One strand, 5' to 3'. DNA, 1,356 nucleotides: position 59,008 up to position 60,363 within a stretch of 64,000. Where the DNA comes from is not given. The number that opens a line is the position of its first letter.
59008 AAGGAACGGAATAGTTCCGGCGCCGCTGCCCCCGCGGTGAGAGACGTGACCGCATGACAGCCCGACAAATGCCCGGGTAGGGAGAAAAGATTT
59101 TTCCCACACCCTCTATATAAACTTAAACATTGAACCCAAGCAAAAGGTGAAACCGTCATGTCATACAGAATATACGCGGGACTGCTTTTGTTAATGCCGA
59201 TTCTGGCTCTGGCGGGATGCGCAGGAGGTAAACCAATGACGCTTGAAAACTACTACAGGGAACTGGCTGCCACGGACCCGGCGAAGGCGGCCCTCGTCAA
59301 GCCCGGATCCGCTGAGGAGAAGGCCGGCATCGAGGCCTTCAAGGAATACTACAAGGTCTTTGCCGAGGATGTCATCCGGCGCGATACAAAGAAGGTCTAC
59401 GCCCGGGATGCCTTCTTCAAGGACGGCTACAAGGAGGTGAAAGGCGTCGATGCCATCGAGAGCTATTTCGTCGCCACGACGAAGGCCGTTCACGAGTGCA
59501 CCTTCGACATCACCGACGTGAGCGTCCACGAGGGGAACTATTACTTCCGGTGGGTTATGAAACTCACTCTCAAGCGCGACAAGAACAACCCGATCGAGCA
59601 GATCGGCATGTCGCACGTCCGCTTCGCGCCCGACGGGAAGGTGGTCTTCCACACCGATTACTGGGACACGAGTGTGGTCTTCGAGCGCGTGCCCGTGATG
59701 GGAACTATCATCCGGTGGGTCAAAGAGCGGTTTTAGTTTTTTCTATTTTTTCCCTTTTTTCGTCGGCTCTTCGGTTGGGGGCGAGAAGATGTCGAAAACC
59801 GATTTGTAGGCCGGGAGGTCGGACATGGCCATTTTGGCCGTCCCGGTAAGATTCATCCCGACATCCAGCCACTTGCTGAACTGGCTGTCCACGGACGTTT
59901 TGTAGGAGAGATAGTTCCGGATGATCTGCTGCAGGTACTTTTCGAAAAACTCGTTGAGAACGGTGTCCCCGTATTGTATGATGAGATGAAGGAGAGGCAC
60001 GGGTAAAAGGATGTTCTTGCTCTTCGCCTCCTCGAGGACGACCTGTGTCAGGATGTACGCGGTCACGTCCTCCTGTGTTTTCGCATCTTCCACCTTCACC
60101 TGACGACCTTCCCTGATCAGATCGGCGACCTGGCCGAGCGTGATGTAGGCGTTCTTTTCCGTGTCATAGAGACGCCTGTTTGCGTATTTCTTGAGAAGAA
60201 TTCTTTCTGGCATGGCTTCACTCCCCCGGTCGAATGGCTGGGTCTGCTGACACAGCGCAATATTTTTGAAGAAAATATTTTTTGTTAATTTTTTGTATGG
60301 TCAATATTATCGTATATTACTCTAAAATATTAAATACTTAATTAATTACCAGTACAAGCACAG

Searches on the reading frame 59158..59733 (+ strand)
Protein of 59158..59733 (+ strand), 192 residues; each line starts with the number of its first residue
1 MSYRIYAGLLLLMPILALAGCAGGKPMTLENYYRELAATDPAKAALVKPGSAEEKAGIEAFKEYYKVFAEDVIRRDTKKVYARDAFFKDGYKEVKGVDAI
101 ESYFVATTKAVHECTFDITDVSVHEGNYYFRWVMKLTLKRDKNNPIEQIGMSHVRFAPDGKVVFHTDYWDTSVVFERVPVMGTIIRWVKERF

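Call 42: search_protein_families(library=pfam, proteins=[window:59158-59733:+], max_evalue=0.00001)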
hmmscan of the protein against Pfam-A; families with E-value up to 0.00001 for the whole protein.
window:59158-59733:+ (192 aa): 1 family
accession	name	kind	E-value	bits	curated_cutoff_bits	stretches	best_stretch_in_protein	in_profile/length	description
PF12680.13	SnoaL_2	-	2.3e-09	38.2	27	1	63-165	3-102/102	SnoaL-like domain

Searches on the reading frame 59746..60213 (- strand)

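Call 42: search_protein_families(library=pfam, proteins=[window:59746-60213:-], max_evalue=0.00001)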
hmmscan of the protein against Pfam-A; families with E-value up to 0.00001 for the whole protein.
window:59746-60213:- (156 aa): 1 family
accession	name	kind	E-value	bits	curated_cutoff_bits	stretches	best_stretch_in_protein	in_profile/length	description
PF07879.16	PHB_acc_N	-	4.2e-25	88.1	25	1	7-64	2-59/61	PHB/PHA accumulation regulator DNA-binding domain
